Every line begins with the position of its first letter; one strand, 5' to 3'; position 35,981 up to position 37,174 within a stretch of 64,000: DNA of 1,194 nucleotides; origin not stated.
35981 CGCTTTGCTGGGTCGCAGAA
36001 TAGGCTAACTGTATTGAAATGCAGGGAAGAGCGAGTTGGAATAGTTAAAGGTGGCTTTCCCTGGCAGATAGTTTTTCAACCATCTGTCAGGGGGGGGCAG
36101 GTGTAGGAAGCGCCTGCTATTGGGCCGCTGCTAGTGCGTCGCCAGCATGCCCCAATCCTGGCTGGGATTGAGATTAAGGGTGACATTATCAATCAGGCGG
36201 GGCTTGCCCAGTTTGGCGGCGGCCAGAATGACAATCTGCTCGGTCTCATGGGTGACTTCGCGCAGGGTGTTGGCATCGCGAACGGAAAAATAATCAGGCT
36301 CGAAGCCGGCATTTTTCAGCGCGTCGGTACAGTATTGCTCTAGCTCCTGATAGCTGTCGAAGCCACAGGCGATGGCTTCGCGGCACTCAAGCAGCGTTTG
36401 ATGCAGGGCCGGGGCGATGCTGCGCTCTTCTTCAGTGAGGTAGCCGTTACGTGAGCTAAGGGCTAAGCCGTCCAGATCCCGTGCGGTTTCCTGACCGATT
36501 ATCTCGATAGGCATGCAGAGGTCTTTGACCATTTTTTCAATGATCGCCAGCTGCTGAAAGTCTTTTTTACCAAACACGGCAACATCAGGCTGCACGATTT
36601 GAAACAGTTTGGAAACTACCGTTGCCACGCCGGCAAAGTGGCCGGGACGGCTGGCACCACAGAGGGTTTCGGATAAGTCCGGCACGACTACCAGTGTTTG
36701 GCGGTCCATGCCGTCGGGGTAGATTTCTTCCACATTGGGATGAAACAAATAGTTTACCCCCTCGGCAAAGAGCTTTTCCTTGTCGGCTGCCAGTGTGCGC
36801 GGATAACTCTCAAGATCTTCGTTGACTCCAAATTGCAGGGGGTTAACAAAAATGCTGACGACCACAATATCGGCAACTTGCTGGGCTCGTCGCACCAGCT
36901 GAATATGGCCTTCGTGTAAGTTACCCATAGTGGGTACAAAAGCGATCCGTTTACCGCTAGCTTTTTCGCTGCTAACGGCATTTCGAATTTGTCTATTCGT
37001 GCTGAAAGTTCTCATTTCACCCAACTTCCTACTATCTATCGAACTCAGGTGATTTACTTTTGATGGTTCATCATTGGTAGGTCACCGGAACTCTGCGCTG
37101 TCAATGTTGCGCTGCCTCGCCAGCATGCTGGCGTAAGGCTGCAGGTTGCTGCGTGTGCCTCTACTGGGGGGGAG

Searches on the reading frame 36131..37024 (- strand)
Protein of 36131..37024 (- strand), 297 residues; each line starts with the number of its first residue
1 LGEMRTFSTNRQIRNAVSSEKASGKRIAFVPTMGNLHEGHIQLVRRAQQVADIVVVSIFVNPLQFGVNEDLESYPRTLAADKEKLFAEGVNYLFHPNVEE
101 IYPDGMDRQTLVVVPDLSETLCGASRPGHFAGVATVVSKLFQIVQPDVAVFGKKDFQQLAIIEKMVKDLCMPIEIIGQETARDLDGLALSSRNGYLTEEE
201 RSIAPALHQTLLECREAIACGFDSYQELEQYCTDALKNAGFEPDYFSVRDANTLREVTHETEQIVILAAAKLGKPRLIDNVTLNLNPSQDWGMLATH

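Call 7: search_protein_families(library=ncbifam, proteins=[window:36131-37024:-])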
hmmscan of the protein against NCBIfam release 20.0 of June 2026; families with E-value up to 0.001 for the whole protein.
window:36131-37024:- (297 aa): 4 families
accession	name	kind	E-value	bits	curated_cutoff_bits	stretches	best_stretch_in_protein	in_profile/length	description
TIGR00018.1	panC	equivalog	6e-101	337.1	212.75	1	4-283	1-282/283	pantoate--beta-alanine ligase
NF010004.0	PRK13477.1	equivalog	1.1e-89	301.2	524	1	4-284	2-282/514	bifunctional pantoate--beta-alanine ligase/(d)CMP kinase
TIGR00125.1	cyt_tran_rel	domain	1e-08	35.2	27.7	1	26-65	1-38/65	adenylyltransferase/cytidyltransferase family protein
TIGR01510.1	coaD_prev_kdtB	equivalog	0.0006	19.9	103.3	0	36-63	11-38/155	pantetheine-phosphate adenylyltransferase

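Call 8: search_protein_families(library=pfam, proteins=[window:36131-37024:-])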
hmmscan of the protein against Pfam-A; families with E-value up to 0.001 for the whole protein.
window:36131-37024:- (297 aa): 1 family
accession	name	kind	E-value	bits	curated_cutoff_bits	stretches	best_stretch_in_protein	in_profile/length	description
PF02569.21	Pantoate_ligase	-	2.4e-105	351.9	20.7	1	6-281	2-267/268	Pantoate-beta-alanine ligase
